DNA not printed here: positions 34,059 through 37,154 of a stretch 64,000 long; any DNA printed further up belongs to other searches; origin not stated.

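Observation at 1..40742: Eight co-directional molybdopterin-oxidoreductase operons packed into 41 kb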

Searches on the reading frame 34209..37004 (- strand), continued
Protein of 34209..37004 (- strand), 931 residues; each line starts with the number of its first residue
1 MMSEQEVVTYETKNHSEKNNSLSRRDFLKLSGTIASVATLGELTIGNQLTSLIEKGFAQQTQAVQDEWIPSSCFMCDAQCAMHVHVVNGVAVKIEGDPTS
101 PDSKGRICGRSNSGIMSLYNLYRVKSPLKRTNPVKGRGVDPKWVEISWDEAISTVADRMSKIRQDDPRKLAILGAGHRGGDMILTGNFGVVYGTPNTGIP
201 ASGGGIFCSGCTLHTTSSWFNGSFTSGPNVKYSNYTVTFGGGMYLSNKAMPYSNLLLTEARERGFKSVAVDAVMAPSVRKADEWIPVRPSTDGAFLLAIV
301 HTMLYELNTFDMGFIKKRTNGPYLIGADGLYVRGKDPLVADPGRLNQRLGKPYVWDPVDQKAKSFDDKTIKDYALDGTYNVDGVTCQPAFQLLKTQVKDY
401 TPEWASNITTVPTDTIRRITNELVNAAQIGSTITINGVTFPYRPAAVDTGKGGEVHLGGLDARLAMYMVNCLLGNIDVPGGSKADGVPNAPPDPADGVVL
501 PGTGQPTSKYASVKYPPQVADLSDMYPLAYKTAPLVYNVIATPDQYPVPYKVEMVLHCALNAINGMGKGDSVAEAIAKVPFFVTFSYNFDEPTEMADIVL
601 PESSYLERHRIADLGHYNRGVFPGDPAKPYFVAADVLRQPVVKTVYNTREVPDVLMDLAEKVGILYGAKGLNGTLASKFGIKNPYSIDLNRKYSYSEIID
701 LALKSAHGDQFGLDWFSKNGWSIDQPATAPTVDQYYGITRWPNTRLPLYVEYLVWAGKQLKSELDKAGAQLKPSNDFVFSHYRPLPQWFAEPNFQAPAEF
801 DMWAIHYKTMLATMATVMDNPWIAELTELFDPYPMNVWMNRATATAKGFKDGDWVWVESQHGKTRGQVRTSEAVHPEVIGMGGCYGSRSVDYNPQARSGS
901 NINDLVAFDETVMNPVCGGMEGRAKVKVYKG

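Call 30: search_solved_structures(query=window:34209-37004:-, max_evalue=1e-30, show_alignments=2)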
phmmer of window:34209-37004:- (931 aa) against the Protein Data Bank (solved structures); distinct sequences matched with E-value up to 1e-30: 2.
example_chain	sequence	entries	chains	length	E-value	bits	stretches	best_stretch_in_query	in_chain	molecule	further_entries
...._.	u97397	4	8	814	5.3e-40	140.4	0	66-306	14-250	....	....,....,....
2vpw_A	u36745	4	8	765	1.2e-38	136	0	23-321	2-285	THIOSULFATE REDUCTASE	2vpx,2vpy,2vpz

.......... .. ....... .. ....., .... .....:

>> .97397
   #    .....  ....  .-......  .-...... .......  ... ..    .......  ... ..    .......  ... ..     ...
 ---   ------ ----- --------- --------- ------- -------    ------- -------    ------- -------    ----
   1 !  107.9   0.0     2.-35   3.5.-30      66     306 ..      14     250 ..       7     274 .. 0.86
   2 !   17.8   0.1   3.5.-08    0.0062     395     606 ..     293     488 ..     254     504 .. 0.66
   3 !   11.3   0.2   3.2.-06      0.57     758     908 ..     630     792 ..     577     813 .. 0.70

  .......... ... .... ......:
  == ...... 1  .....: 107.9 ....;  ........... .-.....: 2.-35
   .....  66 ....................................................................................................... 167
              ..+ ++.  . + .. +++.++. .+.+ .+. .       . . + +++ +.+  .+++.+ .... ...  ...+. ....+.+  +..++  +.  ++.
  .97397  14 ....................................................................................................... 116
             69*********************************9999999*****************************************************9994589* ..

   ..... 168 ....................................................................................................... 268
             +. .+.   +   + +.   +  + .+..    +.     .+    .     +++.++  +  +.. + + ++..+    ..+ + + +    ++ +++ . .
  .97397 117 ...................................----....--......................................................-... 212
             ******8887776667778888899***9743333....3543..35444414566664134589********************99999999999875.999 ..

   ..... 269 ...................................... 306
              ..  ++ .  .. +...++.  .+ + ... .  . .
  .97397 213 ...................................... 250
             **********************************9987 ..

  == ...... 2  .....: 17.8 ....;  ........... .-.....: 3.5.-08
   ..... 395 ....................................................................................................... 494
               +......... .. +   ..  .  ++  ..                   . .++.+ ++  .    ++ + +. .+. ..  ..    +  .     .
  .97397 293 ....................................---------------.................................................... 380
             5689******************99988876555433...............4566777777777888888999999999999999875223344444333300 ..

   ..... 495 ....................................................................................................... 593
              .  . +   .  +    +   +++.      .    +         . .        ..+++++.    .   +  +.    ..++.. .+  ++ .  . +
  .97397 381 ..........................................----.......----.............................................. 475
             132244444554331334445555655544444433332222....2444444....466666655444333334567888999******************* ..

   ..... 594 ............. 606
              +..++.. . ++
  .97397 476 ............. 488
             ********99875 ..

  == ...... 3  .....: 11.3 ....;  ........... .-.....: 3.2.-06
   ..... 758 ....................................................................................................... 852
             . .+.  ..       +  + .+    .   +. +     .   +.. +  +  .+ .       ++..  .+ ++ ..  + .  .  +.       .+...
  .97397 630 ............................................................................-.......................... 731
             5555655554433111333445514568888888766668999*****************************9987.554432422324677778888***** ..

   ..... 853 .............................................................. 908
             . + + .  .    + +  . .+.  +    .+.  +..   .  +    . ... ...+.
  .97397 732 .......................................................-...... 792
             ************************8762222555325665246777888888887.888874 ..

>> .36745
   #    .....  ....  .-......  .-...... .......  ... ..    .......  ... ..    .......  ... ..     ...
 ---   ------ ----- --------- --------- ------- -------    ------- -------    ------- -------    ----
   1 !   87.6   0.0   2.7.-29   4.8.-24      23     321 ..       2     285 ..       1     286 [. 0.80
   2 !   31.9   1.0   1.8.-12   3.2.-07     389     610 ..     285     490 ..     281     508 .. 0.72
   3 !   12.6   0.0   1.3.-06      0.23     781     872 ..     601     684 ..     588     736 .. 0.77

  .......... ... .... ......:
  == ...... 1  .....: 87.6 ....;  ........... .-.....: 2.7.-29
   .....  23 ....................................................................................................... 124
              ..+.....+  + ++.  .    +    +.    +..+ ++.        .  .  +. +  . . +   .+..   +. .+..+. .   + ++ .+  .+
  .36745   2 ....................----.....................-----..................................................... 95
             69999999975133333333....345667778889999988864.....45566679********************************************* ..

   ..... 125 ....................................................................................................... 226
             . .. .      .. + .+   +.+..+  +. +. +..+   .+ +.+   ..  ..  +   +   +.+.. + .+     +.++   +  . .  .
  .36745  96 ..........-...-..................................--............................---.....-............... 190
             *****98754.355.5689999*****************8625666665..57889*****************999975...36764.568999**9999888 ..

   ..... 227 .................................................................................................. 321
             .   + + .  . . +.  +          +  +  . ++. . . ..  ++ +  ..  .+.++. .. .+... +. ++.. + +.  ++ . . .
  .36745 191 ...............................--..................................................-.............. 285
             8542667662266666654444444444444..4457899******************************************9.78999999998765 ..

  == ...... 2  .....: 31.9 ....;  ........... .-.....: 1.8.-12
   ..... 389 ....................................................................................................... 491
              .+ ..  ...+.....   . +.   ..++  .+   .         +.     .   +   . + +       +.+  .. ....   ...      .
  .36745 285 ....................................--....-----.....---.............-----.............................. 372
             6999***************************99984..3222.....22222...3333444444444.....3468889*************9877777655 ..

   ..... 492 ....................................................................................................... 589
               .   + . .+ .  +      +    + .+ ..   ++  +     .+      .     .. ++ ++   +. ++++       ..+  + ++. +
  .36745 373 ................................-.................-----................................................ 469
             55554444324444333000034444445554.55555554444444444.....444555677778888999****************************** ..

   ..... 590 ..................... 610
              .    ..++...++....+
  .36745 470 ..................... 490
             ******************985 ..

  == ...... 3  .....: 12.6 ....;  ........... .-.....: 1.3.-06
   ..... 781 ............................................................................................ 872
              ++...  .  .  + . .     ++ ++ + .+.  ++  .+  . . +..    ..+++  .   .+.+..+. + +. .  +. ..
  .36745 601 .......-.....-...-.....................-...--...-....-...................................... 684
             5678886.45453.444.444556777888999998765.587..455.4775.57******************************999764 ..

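Call 35: search_protein_families(library=ncbifam, max_evalue=0.00001, proteins=[window:34209-37004:-])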
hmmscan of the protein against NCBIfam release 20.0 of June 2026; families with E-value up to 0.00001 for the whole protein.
window:34209-37004:- (931 aa): 21 families
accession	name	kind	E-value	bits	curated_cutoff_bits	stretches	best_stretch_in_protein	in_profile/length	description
NF012032.0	PRK15488.1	equivalog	1.1e-76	258.4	694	3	21-321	2-283/759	thiosulfate reductase PhsA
NF041714.1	arsenate_red_ArrA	equivalog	9.5e-47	159.6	1600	2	22-306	3-284/848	arsenate respiratory reductase molybdopterin-containing subunit ArrA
TIGR02166.1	dmsA_ynfE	subfamily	9.6e-44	149.6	777.7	1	22-318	1-298/794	DMSO/selenate family reductase complex A subunit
NF041783.2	mnquin_red_QrcB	equivalog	4.9e-43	147.3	440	3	69-309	53-283/695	menaquinone reductase molybdopterin-binding-like subunit QrcB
TIGR03479.1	DMSO_red_II_alp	subfamily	2.7e-35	121.7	984.75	1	72-428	62-426/913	molybdopterin-dependent oxidoreductase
TIGR01591.1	Fdh-alpha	equivalog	4.3e-32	111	666.25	1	73-321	3-240/672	formate dehydrogenase subunit alpha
NF041884.1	selenate_YnfF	exception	1.2e-28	99.5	1650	1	22-318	1-298/798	selenate/tellurate reductase subunit YnfF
TIGR01553.1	formate-DH-alph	equivalog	7.8e-25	86.8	814.2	2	22-164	2-141/1009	formate dehydrogenase-N subunit alpha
NF041885.1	selenate_YnfE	exception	7.2e-23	80.3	1675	1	21-318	2-305/805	selenate/tellurate reductase subunit YnfE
NF041513.1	formate_DH_Act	exception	2.9e-20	71.7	1400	1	46-326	21-302/1067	formate dehydrogenase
NF011566.1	PRK14990.1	exception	6.9e-20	70.6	1600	1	58-318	48-318/814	dimethylsulfoxide reductase subunit A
NF047855.1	AssmNtatRedNasC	equivalog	1.4e-19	69.9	1100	1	57-321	8-265/708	assimilatory nitrate reductase catalytic subunit NasC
NF042978.1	EthbenzDh_ebdA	equivalog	1.4e-19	69.4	2000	1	78-423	90-436/977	ethylbenzene dehydrogenase subunit alpha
TIGR00509.1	bisC_fam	subfamily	2.1e-18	65.9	1017.55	0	258-321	198-261/772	molybdopterin guanine dinucleotide-containing S/N-oxide reductase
NF010055.0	PRK13532.1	equivalog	2.8e-18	65.6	904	1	21-177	2-151/830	nitrate reductase catalytic subunit NapA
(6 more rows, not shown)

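Call 68: predict_structure(alignment_id=A1)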
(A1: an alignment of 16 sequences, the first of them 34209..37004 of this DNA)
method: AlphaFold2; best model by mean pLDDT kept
length: 931 residues; sequences in the alignment: 16
mean_pLDDT: 76.1   pTM: 0.80
mean pLDDT of the five models: 76.1, 74.0, 73.9, 71.6, 68.5
residues with pLDDT >= 90: 338; 70-90: 301; 50-70: 129; < 50: 163
segments of 3 or more residues with pLDDT < 50: 1-63, 118-126, 177-181, 202-205, 587-591, 613-638, 724-726, 808-833, 884-900
pLDDT, mean of each block of 10 residues (from residue 1): 26 25 36 35 35 35 60 55 67 70 63 50 53 70 81 94 95 62 75 83 58 88 86 89 58 75 89 73 88 94 97 96 97 94 94 97 96 97 97 97 95 97 95 92 89 77 94 94 83 94 88 90 88 83 88 83 58 83 67 71 66 41 42 45 59 89 94 88 88 90 84 76 54 81 93 97 94 93 92 85 69 32 36 66 93 87 82 86 48 40 74 86 86 76
secondary structure, 60 per line:
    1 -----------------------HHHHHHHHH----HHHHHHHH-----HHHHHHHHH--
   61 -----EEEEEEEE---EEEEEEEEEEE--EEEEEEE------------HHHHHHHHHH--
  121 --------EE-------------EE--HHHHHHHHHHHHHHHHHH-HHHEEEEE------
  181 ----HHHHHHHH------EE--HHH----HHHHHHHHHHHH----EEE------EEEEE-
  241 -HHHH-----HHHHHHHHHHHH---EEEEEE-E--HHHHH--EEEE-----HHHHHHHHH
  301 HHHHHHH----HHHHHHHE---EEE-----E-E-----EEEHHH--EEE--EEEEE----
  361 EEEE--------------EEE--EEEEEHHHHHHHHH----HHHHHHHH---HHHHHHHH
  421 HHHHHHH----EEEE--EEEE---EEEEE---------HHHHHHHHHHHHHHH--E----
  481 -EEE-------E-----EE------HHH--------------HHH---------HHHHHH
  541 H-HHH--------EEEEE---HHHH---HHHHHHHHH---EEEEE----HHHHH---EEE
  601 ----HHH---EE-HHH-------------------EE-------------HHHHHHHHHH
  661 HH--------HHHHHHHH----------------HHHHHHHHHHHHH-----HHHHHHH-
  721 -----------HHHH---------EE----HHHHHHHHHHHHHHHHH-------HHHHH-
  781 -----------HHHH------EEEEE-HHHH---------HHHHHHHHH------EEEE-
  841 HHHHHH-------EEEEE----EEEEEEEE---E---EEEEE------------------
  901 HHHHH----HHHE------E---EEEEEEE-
elements in order (helices of 4 or more, strands of 3 or more residues): H24-32 H37-44 H50-58 E66-73 E77-87 E90-96 H109-118 H148-165 E170-174 H185-192 H210-221 E226-228 E235-239 H242-245 H251-262 E266-271 H276-280 E283-286 H292-307 H312-318 E323-325 E339-341 E347-349 E352-356 E361-364 E379-381 E384-388 H389-397 H402-409 H413-427 E432-435 E438-441 E445-449 H459-473 E482-484 H535-541 E554-558 H562-565 H569-577 E581-585 H590-594 E598-600 H651-662 H671-678 H695-707 H713-719 H732-735 H751-767 H775-779 H792-795 E802-806 H808-811 H821-829 E836-839 H841-846 E854-858 E863-870 E878-882 H901-905 E924-930

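Call 73: fold_search(model_id=the predicted structure, library=pdb)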
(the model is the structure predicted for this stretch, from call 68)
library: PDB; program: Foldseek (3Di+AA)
matches with E <= 10: 882; with E <= 0.001: 152
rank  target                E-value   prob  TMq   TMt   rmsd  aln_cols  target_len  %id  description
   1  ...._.                1.4e-38  1.00  0.64  0.72   8.2       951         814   21  The arsenate respiratory reductase (Arr) complex from Shewanella sp. ANA-3 (released 2018-08-15)
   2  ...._C                4.1e-38  1.00  0.64  0.73   8.1       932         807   21  The arsenate respiratory reductase (Arr) complex from Shewanella sp. ANA-3 (released 2018-08-15)
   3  4ydd_A                1.5e-32  1.00  0.61  0.63  10.3      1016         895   16  Crystal structure of the perchlorate reductase PcrAB from Azospira suillum PS (released 2016-03-09)
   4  5e7o_A                1.5e-32  1.00  0.60  0.62  10.2      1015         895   17  Crystal structure of the perchlorate reductase PcrAB mutant W461E of PcrA from Azospira suillum PS (released 2016-03-09)
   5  5ch7_C                2.0e-32  1.00  0.62  0.64   9.3      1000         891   17  Crystal structure of the perchlorate reductase PcrAB - Phe164 gate switch intermediate - from Azospira suillum PS (released 2016-03-09)
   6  4ydd_C                2.6e-32  1.00  0.62  0.65   8.7      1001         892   16  Crystal structure of the perchlorate reductase PcrAB from Azospira suillum PS (released 2016-03-09)
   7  5ch7_A                3.0e-32  1.00  0.62  0.65   8.7      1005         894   16  Crystal structure of the perchlorate reductase PcrAB - Phe164 gate switch intermediate - from Azospira suillum PS (released 2016-03-09)
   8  2ivf_A                5.2e-30  1.00  0.59  0.60  10.2      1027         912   16  Ethylbenzene dehydrogenase from Aromatoleum aromaticum (released 2006-09-14)
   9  2vpw_A                1.2e-29  1.00  0.59  0.73   7.0       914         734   20  Polysulfide reductase with bound menaquinone (released 2008-06-10)
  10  2v45                  7.6e-28  1.00  0.55  0.70   9.2       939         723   16  A New Catalytic Mechanism of Periplasmic Nitrate Reductase from Desulfovibrio desulfuricans ATCC 27774 from Crystallogra (released 2008-03-18)
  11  7b04_K                1.5e-27  1.00  0.60  0.51  10.6      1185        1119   14  Structure of Nitrite oxidoreductase (Nxr) from the anammox bacterium Kuenenia stuttgartiensis. (released 2021-07-14)
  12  2nap                  3.4e-27  1.00  0.56  0.70   8.0       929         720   16  DISSIMILATORY NITRATE REDUCTASE (NAP) FROM DESULFOVIBRIO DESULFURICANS (released 1999-09-19)
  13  8j83_A                6.3e-27  1.00  0.55  0.56   8.8       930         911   16  Crystal structure of formate dehydrogenase from Methylorubrum extorquens AM1 (released 2023-10-11)
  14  8cm4_C                8.6e-27  1.00  0.56  0.54  12.1      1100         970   13  W-formate dehydrogenase C872A from Desulfovibrio vulgaris - exposed to oxygen (released 2023-09-27)
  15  1h0h_A                8.6e-27  1.00  0.53  0.51  13.3      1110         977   14  Tungsten containing Formate Dehydrogenase from Desulfovibrio Gigas (released 2003-02-20)
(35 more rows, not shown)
